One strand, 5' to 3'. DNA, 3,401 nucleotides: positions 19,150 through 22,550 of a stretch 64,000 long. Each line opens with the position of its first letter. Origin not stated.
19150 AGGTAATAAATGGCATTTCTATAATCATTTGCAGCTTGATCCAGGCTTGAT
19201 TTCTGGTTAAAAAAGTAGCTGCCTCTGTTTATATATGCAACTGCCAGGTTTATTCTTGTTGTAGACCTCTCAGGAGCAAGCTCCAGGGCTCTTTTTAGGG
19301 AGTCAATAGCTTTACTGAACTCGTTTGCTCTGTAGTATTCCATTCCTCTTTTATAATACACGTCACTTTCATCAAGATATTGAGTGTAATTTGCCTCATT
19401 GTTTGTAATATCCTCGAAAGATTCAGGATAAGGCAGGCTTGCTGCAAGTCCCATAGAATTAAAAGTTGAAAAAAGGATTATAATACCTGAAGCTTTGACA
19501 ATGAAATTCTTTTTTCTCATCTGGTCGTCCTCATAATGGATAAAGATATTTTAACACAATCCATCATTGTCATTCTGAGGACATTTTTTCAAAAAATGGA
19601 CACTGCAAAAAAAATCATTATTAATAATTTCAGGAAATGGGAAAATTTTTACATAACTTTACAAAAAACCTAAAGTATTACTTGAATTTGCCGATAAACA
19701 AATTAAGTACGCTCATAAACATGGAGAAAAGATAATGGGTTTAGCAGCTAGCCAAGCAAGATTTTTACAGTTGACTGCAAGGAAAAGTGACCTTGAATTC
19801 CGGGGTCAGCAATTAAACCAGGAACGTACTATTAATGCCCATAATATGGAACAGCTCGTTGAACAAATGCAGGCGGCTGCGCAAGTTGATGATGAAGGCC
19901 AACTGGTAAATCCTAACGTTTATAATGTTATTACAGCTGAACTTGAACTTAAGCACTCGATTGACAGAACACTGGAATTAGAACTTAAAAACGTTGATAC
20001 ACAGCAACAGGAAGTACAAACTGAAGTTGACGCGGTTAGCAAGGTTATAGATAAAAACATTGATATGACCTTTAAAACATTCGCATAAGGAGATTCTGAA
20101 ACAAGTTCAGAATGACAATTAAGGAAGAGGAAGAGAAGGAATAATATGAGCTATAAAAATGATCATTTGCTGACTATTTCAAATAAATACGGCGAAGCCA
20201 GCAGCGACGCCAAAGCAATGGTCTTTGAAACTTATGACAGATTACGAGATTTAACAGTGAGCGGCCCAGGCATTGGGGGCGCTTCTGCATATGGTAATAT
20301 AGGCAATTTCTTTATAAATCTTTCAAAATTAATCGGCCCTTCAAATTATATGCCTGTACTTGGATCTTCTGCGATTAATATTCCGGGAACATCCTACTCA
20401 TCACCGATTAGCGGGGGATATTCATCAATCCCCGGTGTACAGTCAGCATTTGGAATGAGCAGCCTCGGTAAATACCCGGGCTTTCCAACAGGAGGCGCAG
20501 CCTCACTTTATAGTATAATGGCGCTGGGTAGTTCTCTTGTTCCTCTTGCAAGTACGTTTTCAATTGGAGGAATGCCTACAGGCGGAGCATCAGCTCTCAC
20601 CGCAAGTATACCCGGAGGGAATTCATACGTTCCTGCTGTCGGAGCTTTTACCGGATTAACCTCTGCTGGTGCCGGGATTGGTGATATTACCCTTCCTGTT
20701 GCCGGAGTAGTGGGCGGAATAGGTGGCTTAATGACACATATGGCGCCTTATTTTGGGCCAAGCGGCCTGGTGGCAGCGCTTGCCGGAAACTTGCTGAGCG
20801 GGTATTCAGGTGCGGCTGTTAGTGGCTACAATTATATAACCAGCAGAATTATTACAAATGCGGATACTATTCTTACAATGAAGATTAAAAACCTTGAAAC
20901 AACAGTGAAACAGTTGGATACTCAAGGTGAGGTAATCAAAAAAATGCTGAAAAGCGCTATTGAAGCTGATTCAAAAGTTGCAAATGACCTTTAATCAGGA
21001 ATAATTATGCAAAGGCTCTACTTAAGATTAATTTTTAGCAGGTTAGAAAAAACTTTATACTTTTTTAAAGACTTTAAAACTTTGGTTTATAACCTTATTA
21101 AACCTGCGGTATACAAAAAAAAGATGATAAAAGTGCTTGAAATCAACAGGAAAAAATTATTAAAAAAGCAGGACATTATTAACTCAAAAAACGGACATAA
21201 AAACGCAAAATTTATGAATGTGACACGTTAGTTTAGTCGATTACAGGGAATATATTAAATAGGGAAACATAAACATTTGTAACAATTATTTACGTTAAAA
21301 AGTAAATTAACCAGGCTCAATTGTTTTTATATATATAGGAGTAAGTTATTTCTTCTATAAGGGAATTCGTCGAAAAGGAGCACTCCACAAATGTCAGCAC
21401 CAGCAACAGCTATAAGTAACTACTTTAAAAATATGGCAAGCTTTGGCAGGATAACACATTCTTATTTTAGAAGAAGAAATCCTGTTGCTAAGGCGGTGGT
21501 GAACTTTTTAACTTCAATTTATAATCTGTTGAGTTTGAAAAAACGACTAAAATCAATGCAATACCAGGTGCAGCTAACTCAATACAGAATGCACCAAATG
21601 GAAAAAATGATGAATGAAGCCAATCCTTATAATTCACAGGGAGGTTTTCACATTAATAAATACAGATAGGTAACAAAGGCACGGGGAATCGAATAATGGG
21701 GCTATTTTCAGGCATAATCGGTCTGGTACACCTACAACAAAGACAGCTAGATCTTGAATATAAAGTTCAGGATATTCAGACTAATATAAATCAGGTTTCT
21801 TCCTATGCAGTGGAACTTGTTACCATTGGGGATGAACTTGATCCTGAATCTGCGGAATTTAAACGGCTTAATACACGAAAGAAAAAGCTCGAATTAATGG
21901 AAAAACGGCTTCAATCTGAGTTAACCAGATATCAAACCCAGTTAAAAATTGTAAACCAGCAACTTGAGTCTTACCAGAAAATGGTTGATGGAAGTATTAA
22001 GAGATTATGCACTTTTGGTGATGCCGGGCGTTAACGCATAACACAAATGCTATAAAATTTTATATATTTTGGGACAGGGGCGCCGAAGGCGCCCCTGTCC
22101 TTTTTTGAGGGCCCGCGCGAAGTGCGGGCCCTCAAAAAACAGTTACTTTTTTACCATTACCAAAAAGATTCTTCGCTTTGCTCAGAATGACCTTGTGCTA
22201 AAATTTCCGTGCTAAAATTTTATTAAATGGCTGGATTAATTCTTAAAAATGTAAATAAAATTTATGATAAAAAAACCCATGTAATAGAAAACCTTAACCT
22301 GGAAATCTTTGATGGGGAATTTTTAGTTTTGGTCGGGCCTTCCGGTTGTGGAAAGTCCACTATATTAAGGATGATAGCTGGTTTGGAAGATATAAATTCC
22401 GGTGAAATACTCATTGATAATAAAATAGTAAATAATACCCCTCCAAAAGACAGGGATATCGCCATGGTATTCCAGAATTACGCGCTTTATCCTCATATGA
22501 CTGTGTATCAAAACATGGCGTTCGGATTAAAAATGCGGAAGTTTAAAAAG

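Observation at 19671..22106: Sigma-28-driven five-ORF operon with no recognisable flagellar or other family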

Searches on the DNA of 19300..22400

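Call 74: search_rna_families(source=window, start=19300, end=22400, threshold=evalue, max_evalue=1)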
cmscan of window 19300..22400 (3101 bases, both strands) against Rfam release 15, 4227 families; matches with E-value up to 1: 5.
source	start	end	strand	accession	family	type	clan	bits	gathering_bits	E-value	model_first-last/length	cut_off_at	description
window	22054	22107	-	RF03975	mir-5881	Gene; miRNA;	-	22.5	87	0.053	1-67/67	no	mir-5881 microRNA precursor family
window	22053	22105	+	RF03975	mir-5881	Gene; miRNA;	-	22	87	0.077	1-67/67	no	mir-5881 microRNA precursor family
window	22101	22139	+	RF01061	mir-548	Gene; miRNA;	-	22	90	0.63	1-84/84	no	mir-548 microRNA precursor family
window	20884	20950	-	RF00110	RybB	Gene; sRNA;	-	21.6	40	0.29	1-79/79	no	RybB RNA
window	21435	21514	-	RF01880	Xist_exon1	Gene; lncRNA;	-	14.8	50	0.84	1-85/85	no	X-chromosome inactivation gene exon 1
